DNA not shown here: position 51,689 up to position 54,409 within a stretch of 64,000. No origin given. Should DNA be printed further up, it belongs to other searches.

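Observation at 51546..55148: AT-rich three-gene cassette: small protein + 806-aa GHKL ATPase + cytoplasmic trypsin-like protease (candidate new defence/abortive-infection module)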

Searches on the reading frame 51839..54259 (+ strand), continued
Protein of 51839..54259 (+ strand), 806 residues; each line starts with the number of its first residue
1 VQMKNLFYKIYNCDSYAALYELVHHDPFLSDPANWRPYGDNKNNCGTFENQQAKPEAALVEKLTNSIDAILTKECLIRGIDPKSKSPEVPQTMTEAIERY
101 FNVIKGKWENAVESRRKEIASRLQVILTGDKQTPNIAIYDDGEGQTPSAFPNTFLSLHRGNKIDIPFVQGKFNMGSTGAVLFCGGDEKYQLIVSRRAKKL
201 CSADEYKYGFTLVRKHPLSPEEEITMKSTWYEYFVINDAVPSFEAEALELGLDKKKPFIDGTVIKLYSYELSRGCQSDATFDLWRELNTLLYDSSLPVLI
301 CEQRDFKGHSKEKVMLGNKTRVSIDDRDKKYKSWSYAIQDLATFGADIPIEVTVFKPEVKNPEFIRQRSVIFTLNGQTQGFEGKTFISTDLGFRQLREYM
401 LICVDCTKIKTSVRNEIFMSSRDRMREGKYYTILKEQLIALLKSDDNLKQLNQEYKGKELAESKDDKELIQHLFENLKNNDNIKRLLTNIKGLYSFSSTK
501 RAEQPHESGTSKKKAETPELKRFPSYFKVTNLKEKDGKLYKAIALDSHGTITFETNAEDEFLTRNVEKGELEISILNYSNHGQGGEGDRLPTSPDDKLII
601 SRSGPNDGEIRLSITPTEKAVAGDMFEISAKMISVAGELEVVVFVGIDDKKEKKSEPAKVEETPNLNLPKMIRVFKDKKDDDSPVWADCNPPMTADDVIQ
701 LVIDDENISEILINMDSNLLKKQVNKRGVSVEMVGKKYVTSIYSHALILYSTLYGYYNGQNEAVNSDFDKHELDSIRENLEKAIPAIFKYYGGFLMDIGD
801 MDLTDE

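Call 42: find_related_loci(query=A3, collection=viral_contigs, flank=6000)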
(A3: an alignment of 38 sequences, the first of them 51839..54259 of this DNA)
Query A3 (806 aa) in viral_contigs; peptide patterns used: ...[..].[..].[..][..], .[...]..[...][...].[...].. (x = any residue, [..] = any of these).
82 stretches matched a pattern; 10 encode a relative of the query (tblastn E <= 1e-3); 10 distinct loci.
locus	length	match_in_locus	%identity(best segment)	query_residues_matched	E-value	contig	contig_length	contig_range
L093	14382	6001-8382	41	1-796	7e-178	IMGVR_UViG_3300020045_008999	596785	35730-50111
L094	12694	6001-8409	35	3-799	4e-133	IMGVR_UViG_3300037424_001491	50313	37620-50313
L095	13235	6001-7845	32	35-676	2e-91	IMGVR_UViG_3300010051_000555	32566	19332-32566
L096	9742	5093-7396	29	2-749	1e-76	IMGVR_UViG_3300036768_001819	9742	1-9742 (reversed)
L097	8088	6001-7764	30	2-573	2e-73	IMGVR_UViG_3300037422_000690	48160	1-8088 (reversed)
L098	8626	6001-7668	28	2-573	2e-48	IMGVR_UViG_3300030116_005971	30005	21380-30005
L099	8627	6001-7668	28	2-573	1e-47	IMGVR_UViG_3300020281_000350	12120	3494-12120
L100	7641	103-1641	28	157-680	6e-38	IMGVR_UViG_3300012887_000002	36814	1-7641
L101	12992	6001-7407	27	1-451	3e-37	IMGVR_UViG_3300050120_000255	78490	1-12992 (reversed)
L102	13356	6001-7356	26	35-444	4e-25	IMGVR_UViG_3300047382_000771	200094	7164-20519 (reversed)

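Call 49: search_protein_families(library=pfam, proteins=[L046:9514-10713:-, L046:10713-14009:-, L046:8848-9507:-, L084:8453-9403:-, L084:9414-10505:-, L084:11610-14258:-, L074:1469-3835:+, L074:3832-5871:+, L074:8334-9536:-, L030:8541-10964:-], max_evalue=0.001)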
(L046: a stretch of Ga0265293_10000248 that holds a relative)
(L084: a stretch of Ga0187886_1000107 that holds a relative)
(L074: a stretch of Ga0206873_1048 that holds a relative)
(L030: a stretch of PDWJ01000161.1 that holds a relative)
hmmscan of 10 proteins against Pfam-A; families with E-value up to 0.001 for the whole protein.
L046:9514-10713:- (399 aa): 1 family
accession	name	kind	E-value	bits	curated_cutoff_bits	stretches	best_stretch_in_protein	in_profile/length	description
PF01507.26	PAPS_reduct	-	2.9e-07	31.1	22.5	1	7-136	2-114/175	Phosphoadenosine phosphosulfate reductase domain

L046:10713-14009:- (1098 aa): 0 families

L046:8848-9507:- (219 aa): 0 families

L084:8453-9403:- (316 aa): 2 families
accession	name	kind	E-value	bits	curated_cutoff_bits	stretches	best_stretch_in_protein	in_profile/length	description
PF00069.31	Pkinase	-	3.3e-20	73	31.7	1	48-296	9-230/263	Protein kinase domain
PF07714.23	PK_Tyr_Ser-Thr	-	5.6e-13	49.2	23.1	1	52-271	13-213/258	Protein tyrosine and serine/threonine kinase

L084:9414-10505:- (363 aa): 1 family
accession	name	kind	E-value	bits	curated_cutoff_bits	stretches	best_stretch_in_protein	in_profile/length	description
PF03235.19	GmrSD_N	-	1.1e-21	78.3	33.2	1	15-146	3-199/199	GmrSD restriction endonuclease, N-terminal domain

L084:11610-14258:- (882 aa): 0 families

L074:1469-3835:+ (788 aa): 2 families
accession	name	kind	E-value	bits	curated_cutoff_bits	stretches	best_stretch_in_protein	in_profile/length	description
PF02518.31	HATPase_c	-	5.7e-16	59.4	26.4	1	672-783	6-109/111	Histidine kinase-, DNA gyrase B-, and HSP90-like ATPase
PF13589.12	HATPase_c_3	-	4.4e-14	53.1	25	1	114-215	34-125/137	Histidine kinase-, DNA gyrase B-, and HSP90-like ATPase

L074:3832-5871:+ (679 aa): 0 families

L074:8334-9536:- (400 aa): 4 families
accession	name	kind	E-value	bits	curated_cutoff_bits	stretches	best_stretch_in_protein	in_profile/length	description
PF00266.25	Aminotran_5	-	4.6e-80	269.8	21.5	1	27-387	1-370/371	Aminotransferase class-V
PF01212.27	Beta_elim_lyase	-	5e-07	29.8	27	1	88-199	50-169/288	Beta-eliminating lyase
PF00155.27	Aminotran_1_2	-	5.3e-07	29.6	19.7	1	73-198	47-185/361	Aminotransferase class I and II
PF01041.23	DegT_DnrJ_EryC1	-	4.9e-06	26.4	19.8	1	88-204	42-151/360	DegT/DnrJ/EryC1/StrS aminotransferase family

L030:8541-10964:- (807 aa): 6 families
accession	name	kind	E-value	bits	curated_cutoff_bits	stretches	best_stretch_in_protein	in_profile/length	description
PF00204.31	DNA_gyraseB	-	2.3e-58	197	27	1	224-393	1-172/173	DNA gyrase B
PF18053.6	GyrB_insert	-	6.8e-51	172.9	26.1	1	568-731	2-165/167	DNA gyrase B subunit insert domain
PF00986.26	DNA_gyraseB_C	-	2.4e-32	111.3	29.8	1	737-796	4-63/63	DNA gyrase B subunit, carboxyl terminus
PF01751.28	Toprim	-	5.4e-18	65.4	23.1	1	422-534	1-95/96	Toprim domain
PF02518.31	HATPase_c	-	6e-18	65.7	26.4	1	36-176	2-108/111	Histidine kinase-, DNA gyrase B-, and HSP90-like ATPase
PF21249.2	GyrB_hook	-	1.4e-12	47.4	23.7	1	536-564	1-29/29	GyrB, hook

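Call 50: search_protein_families(library=padloc, proteins=[L046:9514-10713:-, L046:10713-14009:-, L046:8848-9507:-, L084:8453-9403:-, L084:9414-10505:-, L084:11610-14258:-, L074:1469-3835:+, L074:3832-5871:+, L030:1562-5032:+, L030:8541-10964:-], max_evalue=0.001)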
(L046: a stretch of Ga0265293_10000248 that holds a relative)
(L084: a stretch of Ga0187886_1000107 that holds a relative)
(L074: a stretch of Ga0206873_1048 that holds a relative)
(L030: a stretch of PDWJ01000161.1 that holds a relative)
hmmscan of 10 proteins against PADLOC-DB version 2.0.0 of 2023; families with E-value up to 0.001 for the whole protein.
L046:9514-10713:- (399 aa): 3 families
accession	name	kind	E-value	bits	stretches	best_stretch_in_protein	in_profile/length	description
PDLC02782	SspD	-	2.6e-83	278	2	6-172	1-157/277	SspD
PDLC02662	DndC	-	0.0003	17.9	0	99-121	123-145/481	DndC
PDLC02510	BrxP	-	0.0006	16.1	1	7-134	135-253/779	BrxP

L046:10713-14009:- (1098 aa): 13 families
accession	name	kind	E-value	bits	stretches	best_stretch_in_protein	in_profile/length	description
PDLC02776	SspC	-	0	1283.7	1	36-1070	1-1033/1039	SspC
PDLC02779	SspC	-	2.7e-185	616.1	2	138-1025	158-1051/1054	SspC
PDLC02781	SspC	-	2.6e-164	546.7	2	159-1069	173-1098/1104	SspC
PDLC02775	SspC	-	4.8e-154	512.6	2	139-1025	172-1062/1064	SspC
PDLC02778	SspC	-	3.2e-147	490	2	125-1014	131-1036/1053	SspC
PDLC02780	SspC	-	4.3e-143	476.5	1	26-1038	8-1036/1045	SspC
PDLC02774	SspC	-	3.7e-105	350.8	1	40-1060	14-1054/1065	SspC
PDLC02777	SspC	-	2.4e-103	345.2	1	155-1012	169-1030/1097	SspC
PDLC02770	SspC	-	1e-94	316.5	1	135-1002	141-1014/1047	SspC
PDLC02773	SspC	-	2.7e-73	245.5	2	160-1005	152-994/1011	SspC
PDLC02478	BrxC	-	1.5e-71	239.4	1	160-901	187-940/1108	BrxC-PglY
PDLC02772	SspC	-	5.7e-48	161.6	1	133-1026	152-1066/1123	SspC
PDLC02771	SspC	-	1.4e-39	134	3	340-706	448-813/828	SspC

L046:8848-9507:- (219 aa): 0 families

L084:8453-9403:- (316 aa): 31 families (the best 25 are shown)
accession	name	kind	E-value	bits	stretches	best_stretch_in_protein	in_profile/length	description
PDLC04138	mad6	-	8.5e-23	79.1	1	65-271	74-264/659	mads_6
PDLC04047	PD-T4-6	-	1.4e-22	78.2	1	44-263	17-212/327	-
PDLC02375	Stk2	-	5.4e-19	66.3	1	82-260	159-317/500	-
PDLC04042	PD-T4-6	-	1.7e-17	62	1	41-268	13-217/292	-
PDLC04780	PDC-M71A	-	7.8e-16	56.4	1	93-259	84-246/352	-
PDLC03920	MkoA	-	3.9e-14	49.9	1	47-307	16-275/1112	-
PDLC04058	PD-T4-6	-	1.6e-13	48.6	1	41-269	16-228/460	-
PDLC04056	PD-T4-6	-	2.2e-13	48.1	1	63-270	27-217/415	-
PDLC04057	PD-T4-6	-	5.3e-13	46.8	1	48-263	18-210/443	-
PDLC04053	PD-T4-6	-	1.5e-11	42.3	1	48-262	19-210/311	-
PDLC04054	PD-T4-6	-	8e-11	39.9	1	48-269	20-219/347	-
PDLC04059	PD-T4-6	-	1.4e-10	38.8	1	81-268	44-221/433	-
PDLC04060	PD-T4-6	-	6.6e-10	36.5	1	69-262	35-208/486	-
PDLC04041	PD-T4-6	-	9.1e-10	36.3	1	67-266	53-237/443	-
PDLC03921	MkoA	-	1.2e-09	34.5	1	130-290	290-449/1607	-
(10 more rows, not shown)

L084:9414-10505:- (363 aa): 9 families
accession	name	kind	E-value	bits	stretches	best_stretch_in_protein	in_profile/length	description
PDLC03877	NsnA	-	1.5e-25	88.3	1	7-224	50-284/385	-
PDLC04027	PD-T4-2_A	-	8.4e-17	59.3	1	12-82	42-114/363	-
PDLC03418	REase_II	-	1.5e-09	35.5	1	20-145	30-158/372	Type II restriction enzyme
PDLC04151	HEC-05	-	1.1e-08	32.2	1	7-59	25-76/600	-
PDLC04157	HEC-06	-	6.8e-06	23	1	8-99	9-111/558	-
PDLC04154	HEC-06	-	1.2e-05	22.2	1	6-76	7-85/569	-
PDLC02695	Orf5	-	0.00011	18.7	0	60-151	75-162/601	Orf5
PDLC02792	SspE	-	0.00014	18.4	0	10-48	10-49/771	SspE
PDLC04155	HEC-06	-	0.00043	16.9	1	13-77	12-84/562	-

L084:11610-14258:- (882 aa): 13 families
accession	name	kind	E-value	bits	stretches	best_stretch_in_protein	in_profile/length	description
PDLC02776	SspC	-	0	1079.2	1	2-856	180-1038/1039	SspC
PDLC02779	SspC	-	1.6e-136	454.7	1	3-802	240-1047/1054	SspC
PDLC02781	SspC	-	4.8e-127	423.3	1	2-854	231-1102/1104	SspC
PDLC02778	SspC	-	9.8e-121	402.3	1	2-795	225-1036/1053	SspC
PDLC02775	SspC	-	1.1e-111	372.4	1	1-806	248-1059/1064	SspC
PDLC02780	SspC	-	2.5e-111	371.4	1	2-789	220-1006/1045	SspC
PDLC02777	SspC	-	3.3e-78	261.9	1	3-802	231-1039/1097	SspC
PDLC02774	SspC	-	1.2e-75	253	1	3-774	214-993/1065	SspC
PDLC02770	SspC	-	2.2e-71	239.3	1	3-807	222-1031/1047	SspC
PDLC02773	SspC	-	4.2e-49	165.4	1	83-717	300-925/1011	SspC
PDLC02478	BrxC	-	1.1e-43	147.1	1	5-702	248-960/1108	BrxC-PglY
PDLC02772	SspC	-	2.2e-33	113.3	1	4-723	239-988/1123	SspC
PDLC02771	SspC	-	8.2e-22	75.3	1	123-488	447-812/828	SspC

L074:1469-3835:+ (788 aa): 2 families
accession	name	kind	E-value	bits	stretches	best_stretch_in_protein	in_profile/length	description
PDLC03419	REase_II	-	7.1e-09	32.5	1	114-185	55-123/695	Type II restriction enzyme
PDLC03485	REase_II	-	8.5e-07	25.7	1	84-236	20-166/611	Type II restriction enzyme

L074:3832-5871:+ (679 aa): 0 families

L030:1562-5032:+ (1156 aa): 14 families
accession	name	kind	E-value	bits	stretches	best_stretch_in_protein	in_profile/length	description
PDLC02775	SspC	-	0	1307.1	1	1-1058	1-1063/1064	SspC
PDLC02779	SspC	-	0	1232.9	1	9-1057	1-1054/1054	SspC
PDLC02781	SspC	-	1.2e-254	845.8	1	15-1109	2-1104/1104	SspC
PDLC02778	SspC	-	3.3e-202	672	1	13-1056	1-1049/1053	SspC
PDLC02780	SspC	-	4.7e-200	665.1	1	4-1067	2-1036/1045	SspC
PDLC02776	SspC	-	1.1e-162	541.2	2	146-1109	81-1038/1039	SspC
PDLC02774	SspC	-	1.6e-158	527.4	1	14-1063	2-1035/1065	SspC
PDLC02777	SspC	-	7.6e-136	452.8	1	15-1068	2-1055/1097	SspC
PDLC02773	SspC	-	2e-125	418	1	15-1043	2-1003/1011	SspC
PDLC02478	BrxC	-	3e-124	413.9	1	9-1050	6-1057/1108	BrxC-PglY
PDLC02770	SspC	-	1.3e-121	405.6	1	9-1051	2-1034/1047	SspC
PDLC02772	SspC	-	2.8e-81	271.9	1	37-1108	34-1119/1123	SspC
PDLC02771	SspC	-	4e-72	241.7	2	15-365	1-375/828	SspC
PDLC02477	BrxC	-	5e-07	25.7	1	205-390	254-433/1419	BrxC-PglY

L030:8541-10964:- (807 aa): 0 families

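Call 52: predict_structure(alignment_id=A2)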
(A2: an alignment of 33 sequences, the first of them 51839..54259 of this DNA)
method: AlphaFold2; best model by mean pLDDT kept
length: 806 residues; sequences in the alignment: 33
mean_pLDDT: 74.9   pTM: 0.55
mean pLDDT of the five models: 74.9, 72.5, 71.6, 69.2, 67.8
residues with pLDDT >= 90: 123; 70-90: 436; 50-70: 163; < 50: 84
segments of 3 or more residues with pLDDT < 50: 423-425, 459-464, 482-484, 486-516, 578-593, 651-666, 799-806
pLDDT, mean of each block of 10 residues (from residue 1): 91 89 92 86 65 72 86 92 88 86 87 91 89 87 91 70 77 64 78 93 93 86 78 91 93 89 90 71 66 77 74 79 73 87 85 79 64 70 77 84 81 69 60 87 85 64 52 56 48 38 33 49 81 72 79 84 66 63 33 61 78 82 80 82 80 36 50 77 77 87 74 87 71 76 83 67 60 70 81 72 41
secondary structure, 60 per line:
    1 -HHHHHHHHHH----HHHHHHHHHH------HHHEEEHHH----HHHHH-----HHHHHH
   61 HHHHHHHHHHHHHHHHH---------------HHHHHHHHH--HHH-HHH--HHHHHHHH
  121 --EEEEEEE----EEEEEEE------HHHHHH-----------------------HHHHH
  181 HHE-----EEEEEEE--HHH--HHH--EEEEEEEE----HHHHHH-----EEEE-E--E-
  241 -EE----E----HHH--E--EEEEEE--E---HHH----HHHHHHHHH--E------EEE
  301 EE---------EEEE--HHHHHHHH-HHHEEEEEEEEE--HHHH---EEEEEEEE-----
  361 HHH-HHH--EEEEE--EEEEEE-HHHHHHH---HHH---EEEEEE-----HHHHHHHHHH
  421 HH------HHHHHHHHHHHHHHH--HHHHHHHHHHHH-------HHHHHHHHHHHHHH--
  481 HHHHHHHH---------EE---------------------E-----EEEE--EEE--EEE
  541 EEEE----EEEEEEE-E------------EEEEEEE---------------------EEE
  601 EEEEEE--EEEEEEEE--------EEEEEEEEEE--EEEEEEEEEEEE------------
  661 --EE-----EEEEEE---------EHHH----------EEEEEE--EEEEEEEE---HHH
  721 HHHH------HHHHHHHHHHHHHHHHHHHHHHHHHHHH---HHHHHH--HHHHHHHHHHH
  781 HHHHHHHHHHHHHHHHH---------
elements in order (helices of 4 or more, strands of 3 or more residues): H2-11 H16-25 E35-37 H45-49 H55-77 H93-101 H113-120 E123-129 E134-140 H147-152 H176-182 E189-195 E208-215 H220-225 E231-234 E261-266 H280-288 E298-302 E312-315 H318-325 E330-338 H341-344 E348-355 E370-374 E377-382 H384-390 E400-405 H411-422 H429-443 H446-457 H465-478 H481-488 E527-530 E533-535 E538-544 E549-555 E570-576 E598-606 E609-616 E625-634 E637-648 E670-675 E699-704 E707-714 H718-724 H731-758 H762-767 H770-797

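Call 55: fold_search(model_id=the predicted structure, library=pdb)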
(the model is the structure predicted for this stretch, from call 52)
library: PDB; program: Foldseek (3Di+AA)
matches with E <= 10: 1849; with E <= 0.001: 16
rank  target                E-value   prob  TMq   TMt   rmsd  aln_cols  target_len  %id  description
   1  6rkw_B                2.5e-09  1.00  0.22  0.23  11.4       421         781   11  CryoEM structure of the complete E. coli DNA Gyrase complex bound to a 130 bp DNA duplex (released 2019-11-06)
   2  3zm7_A                1.1e-08  1.00  0.20  0.38  11.9       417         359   12  CRYSTAL STRUCTURE OF THE ATPASE REGION OF Mycobacterium tuberculosis GyrB WITH AMPPCP (released 2013-09-18)
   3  5j5p_A                2.8e-08  1.00  0.21  0.38  11.7       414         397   11  AMP-PNP-stabilized ATPase domain of topoisomerase IV from Streptococcus pneumoniae, complex type I (released 2017-07-26)
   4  5j5p_B                1.1e-07  1.00  0.22  0.39  14.3       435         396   11  AMP-PNP-stabilized ATPase domain of topoisomerase IV from Streptococcus pneumoniae, complex type I (released 2017-07-26)
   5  5j5q_C                2.3e-07  1.00  0.21  0.37  11.6       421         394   10  AMP-PNP-stabilized ATPase domain of topoisomerase IV from Streptococcus pneumoniae, complex type II (released 2017-07-26)
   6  8qqu_D                4.0e-07  1.00  0.19  0.21  13.3       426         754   10  Asymetric subunit of E. coli DNA gyrase bound to a linear part of a DNA minicircle (released 2024-04-10)
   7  1y4s_A                9.4e-06  1.00  0.16  0.24  16.8       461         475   12  Conformation rearrangement of heat shock protein 90 upon ADP binding (released 2005-04-19)
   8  5xf0_MODEL_1_A        3.3e-04  1.00  0.10  0.55   5.7       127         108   11  Solution structure of the IgI domain of CD147 (released 2018-04-11)
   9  2esa                  4.5e-04  1.00  0.16  0.45   9.0       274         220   15  GRP94 n-terminal domain bound to geldanamycin: effects of mutants 168-169 KS-AA (released 2006-10-03)
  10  2yd2                  4.8e-04  1.00  0.11  0.33   6.5       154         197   10  Crystal structure of the N-terminal Ig1-2 module of Human Receptor Protein Tyrosine Phosphatase Sigma (released 2011-04-13)
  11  3pxh                  5.6e-04  1.00  0.11  0.34   6.6       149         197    8  Tandem Ig domains of tyrosine phosphatase LAR (released 2011-03-23)
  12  4pbv_D                6.5e-04  1.00  0.11  0.31   6.5       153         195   11  Crystal structure of chicken receptor protein tyrosine phosphatase sigma in complex with TrkC (released 2014-11-12)
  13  2yd6                  7.2e-04  1.00  0.10  0.33   8.1       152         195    8  Crystal structure of the N-terminal Ig1-2 module of Human Receptor Protein Tyrosine Phosphatase Delta (released 2011-04-13)
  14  2yd3                  8.1e-04  1.00  0.10  0.32   8.2       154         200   10  Crystal structure of the N-terminal Ig1-2 module of Human Receptor Protein Tyrosine Phosphatase Sigma (released 2011-04-13)
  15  2kkq_MODEL_1_A        8.9e-04  1.00  0.10  0.53  14.6       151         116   10  Solution NMR Structure of the Ig-like C2-type 2 Domain of Human Myotilin. Northeast Structural Genomics Target (released 2009-07-07)
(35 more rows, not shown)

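Call 58: find_encoding_contigs(protein=P0001, flank=8000, max_places=3)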
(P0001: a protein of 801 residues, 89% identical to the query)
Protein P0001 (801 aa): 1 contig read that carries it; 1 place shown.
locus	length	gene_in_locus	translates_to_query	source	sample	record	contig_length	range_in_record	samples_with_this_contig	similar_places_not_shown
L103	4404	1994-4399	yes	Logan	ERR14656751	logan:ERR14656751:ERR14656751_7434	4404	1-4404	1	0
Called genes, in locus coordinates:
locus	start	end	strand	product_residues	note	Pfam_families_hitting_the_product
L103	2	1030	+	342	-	?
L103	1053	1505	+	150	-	-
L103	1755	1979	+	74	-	-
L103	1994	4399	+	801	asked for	-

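Call 60: find_encoding_contigs(protein=window:51839-54259:+, flank=10000, max_places=5)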
Protein window:51839-54259:+ (806 aa): no gene with exactly this product is on record in the collection.

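Call 73: search_protein_families(library=ncbifam, alignment_id=A3, max_evalue=0.01)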
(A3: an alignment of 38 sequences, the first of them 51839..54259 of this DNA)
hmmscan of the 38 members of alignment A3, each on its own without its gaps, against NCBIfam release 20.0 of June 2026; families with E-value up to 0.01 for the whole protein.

A. member 1, window:51839-54259:+ (806 aa): 0 families

B. families by the number of members that match (of 38 scanned): 2 families
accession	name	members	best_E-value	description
NF003298.0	PRK04296.1-3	1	0.00035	thymidine kinase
NF005311.0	PRK06843.1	1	0.0065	inosine 5-monophosphate dehydrogenase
